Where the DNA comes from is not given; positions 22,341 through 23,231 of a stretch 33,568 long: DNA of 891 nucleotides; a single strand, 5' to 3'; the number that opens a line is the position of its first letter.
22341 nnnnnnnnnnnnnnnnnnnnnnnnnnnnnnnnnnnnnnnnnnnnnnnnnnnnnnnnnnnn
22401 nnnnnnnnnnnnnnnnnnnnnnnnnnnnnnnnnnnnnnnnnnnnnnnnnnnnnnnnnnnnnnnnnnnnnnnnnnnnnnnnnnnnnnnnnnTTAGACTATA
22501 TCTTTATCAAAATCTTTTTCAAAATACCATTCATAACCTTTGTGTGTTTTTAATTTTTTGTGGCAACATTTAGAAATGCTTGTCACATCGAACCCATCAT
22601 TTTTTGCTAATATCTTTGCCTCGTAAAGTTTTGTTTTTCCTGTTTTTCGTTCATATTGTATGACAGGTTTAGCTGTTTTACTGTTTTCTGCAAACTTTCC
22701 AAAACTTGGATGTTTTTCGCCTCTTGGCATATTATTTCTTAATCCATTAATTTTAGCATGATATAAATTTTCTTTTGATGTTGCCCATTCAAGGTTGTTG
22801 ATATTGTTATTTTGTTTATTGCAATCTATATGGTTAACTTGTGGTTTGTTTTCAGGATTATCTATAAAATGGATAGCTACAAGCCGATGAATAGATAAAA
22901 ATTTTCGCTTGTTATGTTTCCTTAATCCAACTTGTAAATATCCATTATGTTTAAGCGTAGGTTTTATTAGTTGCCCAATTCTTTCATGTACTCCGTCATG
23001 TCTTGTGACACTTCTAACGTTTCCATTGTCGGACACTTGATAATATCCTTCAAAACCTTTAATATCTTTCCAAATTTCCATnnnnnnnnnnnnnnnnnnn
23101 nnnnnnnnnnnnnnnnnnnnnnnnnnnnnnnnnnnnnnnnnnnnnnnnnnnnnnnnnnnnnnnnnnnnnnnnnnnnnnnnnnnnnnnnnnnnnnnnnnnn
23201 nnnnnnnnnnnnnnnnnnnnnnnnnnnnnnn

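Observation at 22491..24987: Three divergent HNH homing endonucleases in near-identical intron scaffolds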

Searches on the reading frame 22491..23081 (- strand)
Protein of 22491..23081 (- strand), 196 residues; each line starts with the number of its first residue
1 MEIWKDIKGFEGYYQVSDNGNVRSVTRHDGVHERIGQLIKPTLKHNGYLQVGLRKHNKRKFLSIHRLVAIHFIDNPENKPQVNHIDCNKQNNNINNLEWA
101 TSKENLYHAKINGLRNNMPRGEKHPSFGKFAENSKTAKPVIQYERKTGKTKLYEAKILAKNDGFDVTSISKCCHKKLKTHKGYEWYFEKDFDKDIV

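Call 6: search_protein_families(library=pfam, proteins=[window:22491-23081:-], max_evalue=0.01)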
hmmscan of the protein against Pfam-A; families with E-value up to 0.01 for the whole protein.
window:22491-23081:- (196 aa): 2 families
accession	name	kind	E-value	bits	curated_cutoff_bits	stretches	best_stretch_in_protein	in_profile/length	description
PF07463.16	NUMOD4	-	1.9e-17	63.6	23.4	1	2-54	1-49/49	NUMOD4 motif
PF13392.12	HNH_3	-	1.3e-08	34.7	24.8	1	65-106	4-45/46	HNH endonuclease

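Call 23: find_encoding_contigs(protein=window:22491-23081:-, flank=5000, max_places=8)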
Protein window:22491-23081:- (196 aa): 24 contigs read that carry it; 8 places shown.
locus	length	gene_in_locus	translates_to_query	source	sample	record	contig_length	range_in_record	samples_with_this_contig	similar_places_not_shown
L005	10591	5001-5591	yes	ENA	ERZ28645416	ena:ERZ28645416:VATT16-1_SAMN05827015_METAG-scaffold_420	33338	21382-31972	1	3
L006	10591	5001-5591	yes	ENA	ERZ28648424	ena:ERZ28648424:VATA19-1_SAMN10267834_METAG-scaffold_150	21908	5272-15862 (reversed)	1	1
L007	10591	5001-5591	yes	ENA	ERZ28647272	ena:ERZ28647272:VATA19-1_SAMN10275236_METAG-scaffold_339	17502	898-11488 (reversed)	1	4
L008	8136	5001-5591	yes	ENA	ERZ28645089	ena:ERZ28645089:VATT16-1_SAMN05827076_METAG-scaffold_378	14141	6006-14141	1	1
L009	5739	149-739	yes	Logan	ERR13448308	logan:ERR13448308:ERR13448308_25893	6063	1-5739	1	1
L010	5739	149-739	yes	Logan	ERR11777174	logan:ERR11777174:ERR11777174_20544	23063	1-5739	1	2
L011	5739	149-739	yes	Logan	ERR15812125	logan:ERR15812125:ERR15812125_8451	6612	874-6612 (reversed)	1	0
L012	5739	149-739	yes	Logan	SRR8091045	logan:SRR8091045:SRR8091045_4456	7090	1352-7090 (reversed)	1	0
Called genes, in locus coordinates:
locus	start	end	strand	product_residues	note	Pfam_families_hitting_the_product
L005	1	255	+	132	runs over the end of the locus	PF09355:Phage_Gp19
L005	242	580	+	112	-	-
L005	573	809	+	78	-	-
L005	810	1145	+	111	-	-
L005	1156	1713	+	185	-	PF25681:Phage_TTP_17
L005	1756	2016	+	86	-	-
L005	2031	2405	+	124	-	PF17318:DUF5361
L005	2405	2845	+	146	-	-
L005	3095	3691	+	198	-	PF07463:NUMOD4, PF13392:HNH_3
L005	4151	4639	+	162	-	PF07463:NUMOD4, PF13392:HNH_3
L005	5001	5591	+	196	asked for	PF07463:NUMOD4, PF13392:HNH_3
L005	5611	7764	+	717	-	-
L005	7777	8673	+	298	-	PF05709:Sipho_tail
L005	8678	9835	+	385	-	PF14594:Sipho_Gp37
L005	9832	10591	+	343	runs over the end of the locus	PF18338:BppL_N (weak), PF08931:Caudo_bapla_RBP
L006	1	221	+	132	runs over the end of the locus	PF09355:Phage_Gp19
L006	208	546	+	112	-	-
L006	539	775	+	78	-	-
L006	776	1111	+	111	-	-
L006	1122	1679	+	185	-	PF25681:Phage_TTP_17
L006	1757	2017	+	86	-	-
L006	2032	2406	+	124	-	PF17318:DUF5361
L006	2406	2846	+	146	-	-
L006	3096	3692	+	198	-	PF07463:NUMOD4, PF13392:HNH_3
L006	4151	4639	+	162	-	PF07463:NUMOD4, PF13392:HNH_3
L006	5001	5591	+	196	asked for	PF07463:NUMOD4, PF13392:HNH_3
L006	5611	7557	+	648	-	PF04513:Baculo_PEP_C (faint)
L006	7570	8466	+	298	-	PF05709:Sipho_tail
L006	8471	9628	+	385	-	PF14594:Sipho_Gp37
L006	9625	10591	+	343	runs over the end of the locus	PF18338:BppL_N (weak), PF08931:Caudo_bapla_RBP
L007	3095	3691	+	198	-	PF07463:NUMOD4, PF13392:HNH_3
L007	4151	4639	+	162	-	PF07463:NUMOD4, PF13392:HNH_3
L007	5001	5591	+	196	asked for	PF07463:NUMOD4, PF13392:HNH_3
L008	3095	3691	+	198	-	PF07463:NUMOD4, PF13392:HNH_3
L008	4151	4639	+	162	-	PF07463:NUMOD4, PF13392:HNH_3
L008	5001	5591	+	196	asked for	PF07463:NUMOD4, PF13392:HNH_3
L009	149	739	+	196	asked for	PF07463:NUMOD4, PF13392:HNH_3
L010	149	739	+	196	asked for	PF07463:NUMOD4, PF13392:HNH_3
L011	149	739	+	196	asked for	PF07463:NUMOD4, PF13392:HNH_3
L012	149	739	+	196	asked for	PF07463:NUMOD4, PF13392:HNH_3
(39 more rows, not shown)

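Call 28: search_dna_similar(query=window:22491-23081:-, collection=phages, mode=protein, max_rows=40, max_evalue=1e-10)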
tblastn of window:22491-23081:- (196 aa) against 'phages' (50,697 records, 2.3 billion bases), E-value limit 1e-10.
Records with a match: 858; places in all: 1008; records where one place covers at least 80% of the query: 596.
Best place of each record, by identity: <60% 858.
By first word of the organism name: Lactococcus 173; Enterococcus 128; Bacillus 114; Staphylococcus 58; Stx2a-converting 49; Streptococcus 39; Lactobacillus 38; Salmonella 32; Bacteroides 30; Escherichia 27; and 49 more.
By host as written in the record: - 123; Lactococcus lactis 120; Enterococcus faecalis 38; Bacteroides intestinalis DSM 108646 24; Staphylococcus sp. 17; Lactococcus lactis subsp. cremoris CA-49 14; Enterococcus faecium 13; Bacillus cereus 13; and 250 more.
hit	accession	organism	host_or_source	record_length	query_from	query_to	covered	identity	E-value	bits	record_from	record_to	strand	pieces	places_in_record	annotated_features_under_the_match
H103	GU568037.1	Deep-sea thermophilic phage D6E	-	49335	1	174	89%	46.4%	5e-25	107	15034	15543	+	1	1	HNH endonuclease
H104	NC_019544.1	Deep-sea thermophilic phage D6E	-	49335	1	174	89%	46.4%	5e-25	107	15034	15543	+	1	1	HNH endonuclease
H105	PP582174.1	Enterococcus phage vB_Efm3_KEN20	Enterococcus faecium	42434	2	189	96%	42.9%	2e-23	102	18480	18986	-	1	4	HNH endonuclease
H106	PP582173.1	Enterococcus phage vB_Efm3_KEN18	Enterococcus faecium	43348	2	189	96%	42.9%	2e-23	102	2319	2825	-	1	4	HNH endonuclease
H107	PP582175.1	Enterococcus phage vB_Efm8_KEN21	Enterococcus faecium 80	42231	2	189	96%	42.9%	1e-22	100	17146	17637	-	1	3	HNH endonuclease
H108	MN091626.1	Staphylococcus phage PALS_2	Staphylococcus aureus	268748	1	185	89%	46.3%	2e-25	138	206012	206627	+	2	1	HNH homing endonuclease | hypothetical protein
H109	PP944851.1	Enterococcus phage PMBT56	Enterococcus sp. L2-248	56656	2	187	95%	43.0%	3e-22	99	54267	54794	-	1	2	HNH homing endonuclease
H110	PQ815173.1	Enterococcus phage BUCT824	Enterococcus faecalis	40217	1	189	96%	42.1%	3e-24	104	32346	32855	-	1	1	HNH endonuclease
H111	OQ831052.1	Enterococcus phage SFQ01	Enterococcus faecalis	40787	1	189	96%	42.1%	3e-24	104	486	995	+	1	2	record has no annotation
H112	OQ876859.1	Enterococcus phage vB_EfaS_9592-1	Enterococcus faecalis 959-2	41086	1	189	96%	42.1%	3e-24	104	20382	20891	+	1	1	HNH endonuclease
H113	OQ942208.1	Enterococcus phage vB-EfaP-1017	Enterococcus faecalis 10-17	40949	1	189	96%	42.1%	3e-23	101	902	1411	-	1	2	record has no annotation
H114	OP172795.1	Enterococcus phage EF36P3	Enterococcus_D gallinarum DO36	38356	2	189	96%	42.3%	3e-23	101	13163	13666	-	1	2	DNA endonuclease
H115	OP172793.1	Enterococcus phage EF36P1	Enterococcus_D gallinarum DO36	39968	2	189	96%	42.3%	3e-23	101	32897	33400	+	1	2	DNA endonuclease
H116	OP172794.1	Enterococcus phage EF36P2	Enterococcus_D gallinarum DO36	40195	2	189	96%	42.3%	3e-23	101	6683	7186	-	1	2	DNA endonuclease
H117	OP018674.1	Enterococcus phage vB_Efm_LG62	Enterococcus faecium 2111230062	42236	2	189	96%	42.3%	9e-22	97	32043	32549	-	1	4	HNH homing endonuclease | chromatin remodeling complex ATPase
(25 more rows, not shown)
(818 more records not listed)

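Call 46: search_solved_structures(query=window:22491-23081:-, max_evalue=0.01, show_alignments=1)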
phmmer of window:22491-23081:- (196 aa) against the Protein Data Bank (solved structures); distinct sequences matched with E-value up to 0.01: 1.
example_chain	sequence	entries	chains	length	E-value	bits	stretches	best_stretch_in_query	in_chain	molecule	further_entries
1u3e_M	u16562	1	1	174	1.6e-20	76.8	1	4-185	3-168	HNH homing endonuclease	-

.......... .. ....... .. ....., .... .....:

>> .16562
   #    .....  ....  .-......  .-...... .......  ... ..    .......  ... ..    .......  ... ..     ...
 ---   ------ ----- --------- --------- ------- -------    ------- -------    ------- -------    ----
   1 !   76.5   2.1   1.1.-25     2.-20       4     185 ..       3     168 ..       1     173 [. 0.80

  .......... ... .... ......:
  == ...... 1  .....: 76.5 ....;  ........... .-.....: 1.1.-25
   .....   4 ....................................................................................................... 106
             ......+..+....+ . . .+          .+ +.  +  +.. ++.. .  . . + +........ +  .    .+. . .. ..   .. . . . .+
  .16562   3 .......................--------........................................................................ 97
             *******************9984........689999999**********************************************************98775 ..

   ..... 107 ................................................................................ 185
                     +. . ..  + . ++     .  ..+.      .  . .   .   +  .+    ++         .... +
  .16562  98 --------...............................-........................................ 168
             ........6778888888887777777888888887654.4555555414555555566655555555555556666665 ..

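Call 71: search_protein_families(library=ncbifam, proteins=[window:22491-23081:-], max_evalue=0.01)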
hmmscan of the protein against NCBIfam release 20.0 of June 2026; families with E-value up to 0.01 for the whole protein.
window:22491-23081:- (196 aa): 0 families
